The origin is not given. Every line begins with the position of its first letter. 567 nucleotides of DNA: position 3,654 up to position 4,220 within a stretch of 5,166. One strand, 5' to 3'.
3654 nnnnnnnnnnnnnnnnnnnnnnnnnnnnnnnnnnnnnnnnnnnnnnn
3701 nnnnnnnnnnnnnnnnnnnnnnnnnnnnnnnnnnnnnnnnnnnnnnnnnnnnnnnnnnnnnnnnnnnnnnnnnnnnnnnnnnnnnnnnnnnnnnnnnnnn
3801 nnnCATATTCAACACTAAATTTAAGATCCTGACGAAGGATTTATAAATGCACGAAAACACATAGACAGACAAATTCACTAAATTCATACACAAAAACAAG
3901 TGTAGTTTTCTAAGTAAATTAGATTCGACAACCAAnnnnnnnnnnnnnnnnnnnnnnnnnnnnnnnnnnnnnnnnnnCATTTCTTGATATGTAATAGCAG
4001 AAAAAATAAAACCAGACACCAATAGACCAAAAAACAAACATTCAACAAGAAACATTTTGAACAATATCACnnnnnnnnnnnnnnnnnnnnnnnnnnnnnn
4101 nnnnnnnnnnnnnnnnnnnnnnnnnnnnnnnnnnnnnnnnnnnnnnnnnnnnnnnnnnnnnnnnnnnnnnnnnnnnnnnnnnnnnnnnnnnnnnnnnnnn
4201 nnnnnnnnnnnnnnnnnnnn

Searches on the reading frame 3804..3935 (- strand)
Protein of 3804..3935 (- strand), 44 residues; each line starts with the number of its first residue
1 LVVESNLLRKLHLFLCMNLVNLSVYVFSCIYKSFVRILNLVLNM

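Call 39: search_protein_families(library=pfam, proteins=[window:3804-3935:-], max_evalue=1)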
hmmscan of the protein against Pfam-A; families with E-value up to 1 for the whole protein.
seq(44 aa): 0 families

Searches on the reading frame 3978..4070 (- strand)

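Call 39: search_protein_families(library=pfam, proteins=[window:3978-4070:-], max_evalue=1)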
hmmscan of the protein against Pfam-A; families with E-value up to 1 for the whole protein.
seq(31 aa): 1 family
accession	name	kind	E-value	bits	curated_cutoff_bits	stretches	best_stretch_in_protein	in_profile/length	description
PF23919.1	DUF7258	-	0.29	11.8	27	1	9-24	15-30/76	Domain of unknown function (DUF7258)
